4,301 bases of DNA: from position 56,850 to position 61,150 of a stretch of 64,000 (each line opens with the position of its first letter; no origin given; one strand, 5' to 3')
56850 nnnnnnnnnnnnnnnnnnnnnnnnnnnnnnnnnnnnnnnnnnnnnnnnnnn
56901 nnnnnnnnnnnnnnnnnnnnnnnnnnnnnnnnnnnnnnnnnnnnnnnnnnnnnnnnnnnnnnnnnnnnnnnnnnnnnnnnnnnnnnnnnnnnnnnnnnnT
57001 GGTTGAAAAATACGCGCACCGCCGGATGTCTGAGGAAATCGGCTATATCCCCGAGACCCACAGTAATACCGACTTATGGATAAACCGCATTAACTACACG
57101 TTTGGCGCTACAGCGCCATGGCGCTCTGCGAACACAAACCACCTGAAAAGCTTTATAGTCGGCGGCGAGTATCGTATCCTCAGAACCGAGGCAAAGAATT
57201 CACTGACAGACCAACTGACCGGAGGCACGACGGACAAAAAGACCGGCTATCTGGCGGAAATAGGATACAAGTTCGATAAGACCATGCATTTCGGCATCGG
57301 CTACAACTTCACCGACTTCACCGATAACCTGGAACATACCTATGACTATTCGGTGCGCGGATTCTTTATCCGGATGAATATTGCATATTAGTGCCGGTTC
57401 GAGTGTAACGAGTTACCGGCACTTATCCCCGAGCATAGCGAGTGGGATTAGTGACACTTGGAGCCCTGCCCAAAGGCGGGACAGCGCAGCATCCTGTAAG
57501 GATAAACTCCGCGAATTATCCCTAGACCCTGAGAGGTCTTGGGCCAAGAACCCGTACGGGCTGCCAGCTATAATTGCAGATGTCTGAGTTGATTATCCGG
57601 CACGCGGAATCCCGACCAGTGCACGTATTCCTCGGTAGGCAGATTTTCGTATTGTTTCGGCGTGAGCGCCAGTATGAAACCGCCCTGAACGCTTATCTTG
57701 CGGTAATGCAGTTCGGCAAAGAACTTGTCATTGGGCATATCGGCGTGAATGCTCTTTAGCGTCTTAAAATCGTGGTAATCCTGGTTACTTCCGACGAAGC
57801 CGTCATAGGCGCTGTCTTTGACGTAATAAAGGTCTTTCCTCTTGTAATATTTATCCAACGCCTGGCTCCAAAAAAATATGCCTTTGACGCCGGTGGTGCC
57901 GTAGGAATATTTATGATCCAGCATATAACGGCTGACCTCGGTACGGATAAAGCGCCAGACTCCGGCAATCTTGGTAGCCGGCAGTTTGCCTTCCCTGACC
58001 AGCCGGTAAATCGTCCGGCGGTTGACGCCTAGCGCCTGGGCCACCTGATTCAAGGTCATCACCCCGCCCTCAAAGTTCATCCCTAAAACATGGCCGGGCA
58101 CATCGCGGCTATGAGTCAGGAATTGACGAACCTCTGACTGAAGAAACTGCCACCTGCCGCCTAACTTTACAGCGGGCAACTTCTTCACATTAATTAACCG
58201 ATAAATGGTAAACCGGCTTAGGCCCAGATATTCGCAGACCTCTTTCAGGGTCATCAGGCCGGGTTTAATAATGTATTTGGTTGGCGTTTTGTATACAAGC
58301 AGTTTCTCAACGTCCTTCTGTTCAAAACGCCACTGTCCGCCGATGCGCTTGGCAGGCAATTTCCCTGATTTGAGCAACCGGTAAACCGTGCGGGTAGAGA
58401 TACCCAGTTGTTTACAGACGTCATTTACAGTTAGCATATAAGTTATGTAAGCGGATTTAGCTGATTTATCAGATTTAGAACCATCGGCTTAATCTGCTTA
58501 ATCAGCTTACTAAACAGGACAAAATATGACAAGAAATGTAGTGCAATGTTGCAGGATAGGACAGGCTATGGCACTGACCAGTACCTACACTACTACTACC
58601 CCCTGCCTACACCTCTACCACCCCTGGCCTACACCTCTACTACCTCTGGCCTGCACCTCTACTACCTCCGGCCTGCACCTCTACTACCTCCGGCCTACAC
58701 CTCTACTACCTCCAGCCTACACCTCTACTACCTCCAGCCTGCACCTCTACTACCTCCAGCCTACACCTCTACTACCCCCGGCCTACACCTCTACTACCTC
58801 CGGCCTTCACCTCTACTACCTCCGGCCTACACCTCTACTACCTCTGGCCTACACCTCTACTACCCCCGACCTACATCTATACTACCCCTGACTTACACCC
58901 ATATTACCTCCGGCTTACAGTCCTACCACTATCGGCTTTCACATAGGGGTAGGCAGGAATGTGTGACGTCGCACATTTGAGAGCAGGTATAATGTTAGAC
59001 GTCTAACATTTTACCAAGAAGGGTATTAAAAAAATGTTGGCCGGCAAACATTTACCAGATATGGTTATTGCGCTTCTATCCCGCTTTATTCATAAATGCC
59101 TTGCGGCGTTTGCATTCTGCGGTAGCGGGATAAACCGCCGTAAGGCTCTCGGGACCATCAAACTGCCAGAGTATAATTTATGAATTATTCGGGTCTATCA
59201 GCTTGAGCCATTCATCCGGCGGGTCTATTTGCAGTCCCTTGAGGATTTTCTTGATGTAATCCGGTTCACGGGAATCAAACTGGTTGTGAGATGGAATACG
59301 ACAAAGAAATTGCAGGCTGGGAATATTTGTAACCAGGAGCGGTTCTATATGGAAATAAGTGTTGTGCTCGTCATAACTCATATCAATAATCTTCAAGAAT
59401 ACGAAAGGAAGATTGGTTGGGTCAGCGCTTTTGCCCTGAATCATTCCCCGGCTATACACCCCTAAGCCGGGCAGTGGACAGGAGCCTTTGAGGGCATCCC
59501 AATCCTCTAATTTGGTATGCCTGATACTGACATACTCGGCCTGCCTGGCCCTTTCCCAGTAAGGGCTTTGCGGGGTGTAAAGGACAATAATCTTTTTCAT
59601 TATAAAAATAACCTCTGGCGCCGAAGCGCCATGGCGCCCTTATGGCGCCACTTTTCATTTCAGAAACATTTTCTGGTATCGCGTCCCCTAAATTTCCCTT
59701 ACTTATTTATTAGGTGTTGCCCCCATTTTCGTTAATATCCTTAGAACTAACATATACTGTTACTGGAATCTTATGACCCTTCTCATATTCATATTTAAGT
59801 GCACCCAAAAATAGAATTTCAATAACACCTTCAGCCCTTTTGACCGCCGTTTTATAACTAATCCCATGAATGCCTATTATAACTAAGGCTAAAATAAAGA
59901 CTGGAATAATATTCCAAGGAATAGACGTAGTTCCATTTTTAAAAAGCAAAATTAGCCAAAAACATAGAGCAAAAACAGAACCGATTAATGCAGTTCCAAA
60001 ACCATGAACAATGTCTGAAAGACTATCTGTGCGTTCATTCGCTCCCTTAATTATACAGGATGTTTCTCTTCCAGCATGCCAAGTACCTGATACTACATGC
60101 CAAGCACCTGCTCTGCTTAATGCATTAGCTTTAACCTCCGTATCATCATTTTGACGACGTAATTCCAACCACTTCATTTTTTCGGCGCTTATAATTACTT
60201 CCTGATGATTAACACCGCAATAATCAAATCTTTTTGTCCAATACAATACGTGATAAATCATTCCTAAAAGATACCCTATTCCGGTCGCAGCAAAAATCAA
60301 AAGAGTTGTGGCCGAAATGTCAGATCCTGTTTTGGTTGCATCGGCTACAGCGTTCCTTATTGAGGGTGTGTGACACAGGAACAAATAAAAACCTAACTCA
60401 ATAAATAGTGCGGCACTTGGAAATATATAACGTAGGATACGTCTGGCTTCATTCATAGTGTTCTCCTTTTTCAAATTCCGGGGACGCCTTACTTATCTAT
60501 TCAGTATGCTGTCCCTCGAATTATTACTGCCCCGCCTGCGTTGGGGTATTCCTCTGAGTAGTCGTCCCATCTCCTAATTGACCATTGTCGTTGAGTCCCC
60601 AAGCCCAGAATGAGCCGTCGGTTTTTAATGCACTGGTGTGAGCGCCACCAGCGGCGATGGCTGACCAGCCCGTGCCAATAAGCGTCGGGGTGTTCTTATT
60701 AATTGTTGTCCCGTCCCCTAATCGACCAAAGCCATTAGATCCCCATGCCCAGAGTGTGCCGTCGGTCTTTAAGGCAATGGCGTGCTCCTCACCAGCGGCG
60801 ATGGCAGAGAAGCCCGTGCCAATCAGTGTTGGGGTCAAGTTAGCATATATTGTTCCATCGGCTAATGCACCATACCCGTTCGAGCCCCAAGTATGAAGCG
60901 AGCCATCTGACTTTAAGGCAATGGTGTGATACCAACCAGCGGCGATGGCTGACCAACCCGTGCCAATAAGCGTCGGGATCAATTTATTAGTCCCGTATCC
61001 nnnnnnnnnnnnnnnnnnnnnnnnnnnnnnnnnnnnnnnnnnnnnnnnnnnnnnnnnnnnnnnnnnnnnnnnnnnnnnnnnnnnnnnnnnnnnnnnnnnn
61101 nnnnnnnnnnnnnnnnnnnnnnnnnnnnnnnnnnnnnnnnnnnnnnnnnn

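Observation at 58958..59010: Twin 20 bp palindromes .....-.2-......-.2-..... spaced 33 bp apart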

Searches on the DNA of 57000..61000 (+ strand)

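Call 6: search_rna_families(source=window, start=57000, end=61000, threshold=evalue, max_evalue=1)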
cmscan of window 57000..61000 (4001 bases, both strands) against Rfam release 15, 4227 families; matches with E-value up to 1: 0.
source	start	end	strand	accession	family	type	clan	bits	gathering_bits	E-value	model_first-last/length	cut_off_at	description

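Call 70: search_dna_similar(query=window:58940-59075:+, collection=plasmids, mode=distant, max_evalue=0.01, max_rows=10)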
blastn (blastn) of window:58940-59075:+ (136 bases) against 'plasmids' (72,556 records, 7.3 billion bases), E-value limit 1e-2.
No match.

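Call 71: search_dna_similar(query=window:58940-59075:+, collection=phages, mode=distant, max_evalue=0.01, max_rows=10)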
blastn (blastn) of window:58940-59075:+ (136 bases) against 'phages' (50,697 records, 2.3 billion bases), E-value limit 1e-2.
No match.
